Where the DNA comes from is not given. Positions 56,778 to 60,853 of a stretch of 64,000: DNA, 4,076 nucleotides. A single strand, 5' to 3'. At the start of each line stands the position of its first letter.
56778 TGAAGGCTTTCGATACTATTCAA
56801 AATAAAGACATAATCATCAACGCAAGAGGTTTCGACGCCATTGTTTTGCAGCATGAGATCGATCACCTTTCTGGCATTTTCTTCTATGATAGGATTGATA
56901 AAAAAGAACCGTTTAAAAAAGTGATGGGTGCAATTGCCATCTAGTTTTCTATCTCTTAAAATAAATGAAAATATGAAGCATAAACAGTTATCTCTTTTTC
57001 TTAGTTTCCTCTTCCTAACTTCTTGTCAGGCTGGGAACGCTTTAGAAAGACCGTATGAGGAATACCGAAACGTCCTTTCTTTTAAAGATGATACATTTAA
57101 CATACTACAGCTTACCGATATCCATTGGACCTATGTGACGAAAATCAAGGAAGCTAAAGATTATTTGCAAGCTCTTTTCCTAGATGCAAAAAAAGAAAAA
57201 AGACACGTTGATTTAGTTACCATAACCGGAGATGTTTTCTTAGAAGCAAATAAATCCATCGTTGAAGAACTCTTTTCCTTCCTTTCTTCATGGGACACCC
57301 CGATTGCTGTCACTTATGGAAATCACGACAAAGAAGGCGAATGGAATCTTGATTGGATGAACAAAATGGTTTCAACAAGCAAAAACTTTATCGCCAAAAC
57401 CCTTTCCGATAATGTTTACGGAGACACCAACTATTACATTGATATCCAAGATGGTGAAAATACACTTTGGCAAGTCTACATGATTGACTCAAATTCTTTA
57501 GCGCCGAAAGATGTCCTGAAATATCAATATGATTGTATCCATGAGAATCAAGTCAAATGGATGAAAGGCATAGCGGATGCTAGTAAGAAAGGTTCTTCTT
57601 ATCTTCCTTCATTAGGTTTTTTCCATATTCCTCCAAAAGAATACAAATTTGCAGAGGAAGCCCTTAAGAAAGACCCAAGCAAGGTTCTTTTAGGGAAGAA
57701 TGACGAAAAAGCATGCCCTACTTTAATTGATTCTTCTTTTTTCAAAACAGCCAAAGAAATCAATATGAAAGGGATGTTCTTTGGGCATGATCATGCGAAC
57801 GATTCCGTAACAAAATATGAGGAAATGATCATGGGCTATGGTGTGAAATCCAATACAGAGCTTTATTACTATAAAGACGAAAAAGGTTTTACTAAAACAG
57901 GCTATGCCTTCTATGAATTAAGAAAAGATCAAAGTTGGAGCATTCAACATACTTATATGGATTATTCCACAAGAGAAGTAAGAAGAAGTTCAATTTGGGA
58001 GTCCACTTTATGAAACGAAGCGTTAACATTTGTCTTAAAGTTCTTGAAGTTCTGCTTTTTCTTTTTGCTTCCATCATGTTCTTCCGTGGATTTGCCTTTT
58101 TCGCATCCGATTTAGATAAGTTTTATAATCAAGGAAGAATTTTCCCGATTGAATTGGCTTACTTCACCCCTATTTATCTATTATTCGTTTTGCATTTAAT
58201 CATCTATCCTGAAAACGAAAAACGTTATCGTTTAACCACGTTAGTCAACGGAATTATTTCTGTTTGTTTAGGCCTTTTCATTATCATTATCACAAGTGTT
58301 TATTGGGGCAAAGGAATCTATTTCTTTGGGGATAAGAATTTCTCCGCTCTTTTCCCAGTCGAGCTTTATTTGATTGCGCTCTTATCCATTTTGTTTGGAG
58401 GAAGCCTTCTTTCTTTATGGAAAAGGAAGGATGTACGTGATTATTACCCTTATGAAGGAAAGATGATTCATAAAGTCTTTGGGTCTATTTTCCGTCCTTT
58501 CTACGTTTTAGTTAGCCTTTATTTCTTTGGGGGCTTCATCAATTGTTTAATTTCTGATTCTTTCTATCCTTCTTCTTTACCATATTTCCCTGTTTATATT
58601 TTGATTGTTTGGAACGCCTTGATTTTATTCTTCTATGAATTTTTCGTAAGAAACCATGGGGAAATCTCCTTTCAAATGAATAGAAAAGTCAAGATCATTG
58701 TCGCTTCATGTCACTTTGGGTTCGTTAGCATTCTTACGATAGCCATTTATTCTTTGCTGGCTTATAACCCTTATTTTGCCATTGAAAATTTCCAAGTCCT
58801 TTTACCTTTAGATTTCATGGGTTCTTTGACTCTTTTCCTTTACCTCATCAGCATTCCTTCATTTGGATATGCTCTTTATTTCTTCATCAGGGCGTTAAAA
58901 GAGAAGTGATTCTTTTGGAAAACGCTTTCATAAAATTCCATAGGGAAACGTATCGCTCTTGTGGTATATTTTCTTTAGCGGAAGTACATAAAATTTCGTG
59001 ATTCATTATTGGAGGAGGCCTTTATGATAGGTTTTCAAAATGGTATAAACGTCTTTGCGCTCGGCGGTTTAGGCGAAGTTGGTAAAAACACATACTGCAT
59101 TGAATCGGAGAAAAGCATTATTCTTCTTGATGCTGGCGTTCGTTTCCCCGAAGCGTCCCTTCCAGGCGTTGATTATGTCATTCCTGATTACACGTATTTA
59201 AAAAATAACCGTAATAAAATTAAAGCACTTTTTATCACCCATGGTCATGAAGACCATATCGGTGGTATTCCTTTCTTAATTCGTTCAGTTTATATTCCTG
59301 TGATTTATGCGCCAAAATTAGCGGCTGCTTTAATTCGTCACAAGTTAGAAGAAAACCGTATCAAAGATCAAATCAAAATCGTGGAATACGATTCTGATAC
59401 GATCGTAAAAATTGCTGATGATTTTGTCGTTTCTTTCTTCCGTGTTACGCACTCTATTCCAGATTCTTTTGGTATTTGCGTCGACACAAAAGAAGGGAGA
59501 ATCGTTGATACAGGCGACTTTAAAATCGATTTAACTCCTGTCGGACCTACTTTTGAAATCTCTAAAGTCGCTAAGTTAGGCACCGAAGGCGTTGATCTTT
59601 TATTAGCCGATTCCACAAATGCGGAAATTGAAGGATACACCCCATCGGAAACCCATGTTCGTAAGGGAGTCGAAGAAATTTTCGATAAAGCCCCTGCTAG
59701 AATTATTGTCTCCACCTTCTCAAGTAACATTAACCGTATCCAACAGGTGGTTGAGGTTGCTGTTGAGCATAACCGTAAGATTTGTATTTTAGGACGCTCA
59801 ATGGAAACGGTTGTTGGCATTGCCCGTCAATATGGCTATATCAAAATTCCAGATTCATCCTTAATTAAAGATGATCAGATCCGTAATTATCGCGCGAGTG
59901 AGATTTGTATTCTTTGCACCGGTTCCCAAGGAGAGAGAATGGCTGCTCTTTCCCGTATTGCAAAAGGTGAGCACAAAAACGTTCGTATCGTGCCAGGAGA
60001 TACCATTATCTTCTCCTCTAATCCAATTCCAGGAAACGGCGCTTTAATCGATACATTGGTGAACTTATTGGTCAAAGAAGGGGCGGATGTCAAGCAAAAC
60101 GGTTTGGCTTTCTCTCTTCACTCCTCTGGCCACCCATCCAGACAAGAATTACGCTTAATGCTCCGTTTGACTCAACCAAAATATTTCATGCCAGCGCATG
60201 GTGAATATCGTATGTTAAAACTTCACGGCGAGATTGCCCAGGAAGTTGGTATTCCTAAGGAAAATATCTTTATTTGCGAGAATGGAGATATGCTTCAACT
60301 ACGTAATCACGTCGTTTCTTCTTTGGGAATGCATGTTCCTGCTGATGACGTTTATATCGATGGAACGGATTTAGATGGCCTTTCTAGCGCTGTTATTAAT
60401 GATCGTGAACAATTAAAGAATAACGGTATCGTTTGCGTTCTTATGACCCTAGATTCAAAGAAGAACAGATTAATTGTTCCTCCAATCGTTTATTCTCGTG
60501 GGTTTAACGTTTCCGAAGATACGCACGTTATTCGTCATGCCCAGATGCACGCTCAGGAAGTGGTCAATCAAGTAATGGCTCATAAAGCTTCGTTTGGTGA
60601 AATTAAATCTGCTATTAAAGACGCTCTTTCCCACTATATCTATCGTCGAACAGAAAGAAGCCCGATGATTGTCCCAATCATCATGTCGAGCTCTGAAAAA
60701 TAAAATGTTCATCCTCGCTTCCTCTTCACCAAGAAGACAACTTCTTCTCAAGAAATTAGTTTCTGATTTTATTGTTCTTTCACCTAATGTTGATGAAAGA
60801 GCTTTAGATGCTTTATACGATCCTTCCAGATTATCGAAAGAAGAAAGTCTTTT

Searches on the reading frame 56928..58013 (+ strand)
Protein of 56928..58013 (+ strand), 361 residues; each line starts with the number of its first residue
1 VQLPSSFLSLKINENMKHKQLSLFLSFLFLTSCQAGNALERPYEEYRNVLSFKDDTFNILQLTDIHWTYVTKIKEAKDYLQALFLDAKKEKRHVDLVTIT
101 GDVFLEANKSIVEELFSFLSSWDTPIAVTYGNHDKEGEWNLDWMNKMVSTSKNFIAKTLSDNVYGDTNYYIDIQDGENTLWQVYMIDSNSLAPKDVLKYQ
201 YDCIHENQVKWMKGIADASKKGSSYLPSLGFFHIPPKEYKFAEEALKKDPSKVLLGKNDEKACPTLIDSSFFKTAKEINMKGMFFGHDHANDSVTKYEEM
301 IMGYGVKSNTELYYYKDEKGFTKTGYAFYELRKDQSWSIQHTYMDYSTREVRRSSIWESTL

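Call 56: search_protein_families(library=pfam, proteins=[window:56928-58013:+], max_evalue=0.0001)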
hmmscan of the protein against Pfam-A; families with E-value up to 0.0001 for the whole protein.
window:56928-58013:+ (361 aa): 1 family
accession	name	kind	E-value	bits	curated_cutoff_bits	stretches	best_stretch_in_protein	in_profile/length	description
PF00149.33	Metallophos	-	1.5e-11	45.5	21.5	1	58-290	2-190/191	Calcineurin-like phosphoesterase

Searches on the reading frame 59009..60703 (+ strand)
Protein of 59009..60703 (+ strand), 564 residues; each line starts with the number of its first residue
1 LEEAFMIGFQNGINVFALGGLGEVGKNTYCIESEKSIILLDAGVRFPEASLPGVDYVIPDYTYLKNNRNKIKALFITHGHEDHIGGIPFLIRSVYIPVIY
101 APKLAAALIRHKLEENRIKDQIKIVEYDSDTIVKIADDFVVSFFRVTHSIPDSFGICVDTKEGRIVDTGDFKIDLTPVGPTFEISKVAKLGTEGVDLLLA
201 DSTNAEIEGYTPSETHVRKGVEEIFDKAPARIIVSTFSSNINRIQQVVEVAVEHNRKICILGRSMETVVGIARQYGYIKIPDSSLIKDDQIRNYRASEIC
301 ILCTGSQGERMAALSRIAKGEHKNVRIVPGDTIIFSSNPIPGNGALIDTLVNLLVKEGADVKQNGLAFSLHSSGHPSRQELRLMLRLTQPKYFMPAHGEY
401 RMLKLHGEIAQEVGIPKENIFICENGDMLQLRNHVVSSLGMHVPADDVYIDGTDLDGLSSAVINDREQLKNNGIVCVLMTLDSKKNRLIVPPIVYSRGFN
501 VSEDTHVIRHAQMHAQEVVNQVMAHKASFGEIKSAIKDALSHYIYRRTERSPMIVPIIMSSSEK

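Call 56: search_protein_families(library=pfam, proteins=[window:59009-60703:+], max_evalue=0.0001)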
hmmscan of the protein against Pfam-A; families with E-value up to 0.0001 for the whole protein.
window:59009-60703:+ (564 aa): 5 families
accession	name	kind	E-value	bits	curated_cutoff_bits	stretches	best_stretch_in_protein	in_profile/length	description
PF22505.1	RNase_J_b_CASP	-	3.9e-50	169.3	27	1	230-354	2-126/126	Ribonuclease J, beta-CASP domain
PF17770.6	RNase_J_C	-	2.3e-21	77.1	23.8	1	462-559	1-100/102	Ribonuclease J C-terminal domain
PF00753.33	Lactamase_B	-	1.7e-14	54.7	22.7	1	22-171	2-150/196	Metallo-beta-lactamase superfamily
PF12706.13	Lactamase_B_2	-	3e-10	40.5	27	1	67-217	27-180/200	Beta-lactamase superfamily domain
PF07521.17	RMMBL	-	3.5e-08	33.7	21.6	1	371-415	13-58/63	Zn-dependent metallo-hydrolase RNA specificity domain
